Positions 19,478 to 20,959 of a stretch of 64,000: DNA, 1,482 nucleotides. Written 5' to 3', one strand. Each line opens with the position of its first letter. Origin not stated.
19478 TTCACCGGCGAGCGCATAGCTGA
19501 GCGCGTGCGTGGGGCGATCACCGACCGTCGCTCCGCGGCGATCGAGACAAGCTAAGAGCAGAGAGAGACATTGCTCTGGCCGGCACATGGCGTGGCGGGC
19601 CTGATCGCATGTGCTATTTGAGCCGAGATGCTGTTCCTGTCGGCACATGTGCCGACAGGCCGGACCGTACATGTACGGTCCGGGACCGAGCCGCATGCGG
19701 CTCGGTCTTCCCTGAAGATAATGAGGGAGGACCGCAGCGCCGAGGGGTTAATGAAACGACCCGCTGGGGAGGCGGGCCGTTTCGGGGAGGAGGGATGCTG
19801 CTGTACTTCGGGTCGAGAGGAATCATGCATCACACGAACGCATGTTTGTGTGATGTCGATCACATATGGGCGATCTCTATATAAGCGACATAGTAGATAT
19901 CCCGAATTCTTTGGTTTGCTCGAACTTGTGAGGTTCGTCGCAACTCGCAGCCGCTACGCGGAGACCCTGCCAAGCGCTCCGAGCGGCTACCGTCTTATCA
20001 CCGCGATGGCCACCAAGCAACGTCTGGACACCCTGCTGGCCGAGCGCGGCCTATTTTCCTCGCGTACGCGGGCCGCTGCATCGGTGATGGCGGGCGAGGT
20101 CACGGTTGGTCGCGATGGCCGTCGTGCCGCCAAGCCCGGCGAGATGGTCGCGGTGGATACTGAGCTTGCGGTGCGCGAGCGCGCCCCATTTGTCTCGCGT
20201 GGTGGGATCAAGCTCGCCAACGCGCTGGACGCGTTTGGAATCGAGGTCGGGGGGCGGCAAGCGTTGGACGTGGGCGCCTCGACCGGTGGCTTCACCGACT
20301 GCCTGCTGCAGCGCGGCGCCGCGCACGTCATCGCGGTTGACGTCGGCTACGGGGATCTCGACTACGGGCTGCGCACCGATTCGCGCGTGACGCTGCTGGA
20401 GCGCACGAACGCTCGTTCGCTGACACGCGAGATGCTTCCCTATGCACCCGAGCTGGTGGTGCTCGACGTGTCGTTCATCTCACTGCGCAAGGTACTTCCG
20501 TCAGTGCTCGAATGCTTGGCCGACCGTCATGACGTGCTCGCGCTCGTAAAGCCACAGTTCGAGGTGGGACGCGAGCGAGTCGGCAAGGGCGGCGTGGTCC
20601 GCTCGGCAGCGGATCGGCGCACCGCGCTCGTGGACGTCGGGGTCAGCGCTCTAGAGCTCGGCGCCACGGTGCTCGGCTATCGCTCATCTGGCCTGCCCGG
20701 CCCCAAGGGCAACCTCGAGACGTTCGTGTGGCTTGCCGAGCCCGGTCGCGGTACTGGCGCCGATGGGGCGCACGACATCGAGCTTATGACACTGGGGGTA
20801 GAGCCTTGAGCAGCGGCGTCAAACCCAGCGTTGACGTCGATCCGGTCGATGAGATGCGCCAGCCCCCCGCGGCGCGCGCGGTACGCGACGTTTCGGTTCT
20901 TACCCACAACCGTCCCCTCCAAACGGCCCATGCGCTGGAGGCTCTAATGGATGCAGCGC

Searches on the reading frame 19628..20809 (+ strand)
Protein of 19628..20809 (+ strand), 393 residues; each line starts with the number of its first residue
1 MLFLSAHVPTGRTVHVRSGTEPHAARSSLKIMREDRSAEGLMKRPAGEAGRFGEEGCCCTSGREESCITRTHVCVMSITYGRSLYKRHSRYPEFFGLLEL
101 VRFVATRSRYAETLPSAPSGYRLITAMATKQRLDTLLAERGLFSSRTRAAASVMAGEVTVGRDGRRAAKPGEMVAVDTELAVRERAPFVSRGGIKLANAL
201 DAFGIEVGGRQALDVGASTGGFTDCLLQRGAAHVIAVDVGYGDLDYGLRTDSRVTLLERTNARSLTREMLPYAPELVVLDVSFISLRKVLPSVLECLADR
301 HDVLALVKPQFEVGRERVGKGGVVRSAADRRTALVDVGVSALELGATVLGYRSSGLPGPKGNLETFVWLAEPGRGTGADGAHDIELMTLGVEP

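Call 56: search_protein_families(library=pfam, proteins=[window:19628-20809:+], max_evalue=0.001)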
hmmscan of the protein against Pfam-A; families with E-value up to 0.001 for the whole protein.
window:19628-20809:+ (393 aa): 2 families
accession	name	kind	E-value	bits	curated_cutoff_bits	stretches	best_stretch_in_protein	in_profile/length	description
PF01728.25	FtsJ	-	1.1e-37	130.1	24.1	1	188-369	1-179/181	FtsJ-like methyltransferase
PF01479.30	S4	-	3.3e-06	27.2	22.8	1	131-177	1-45/48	S4 domain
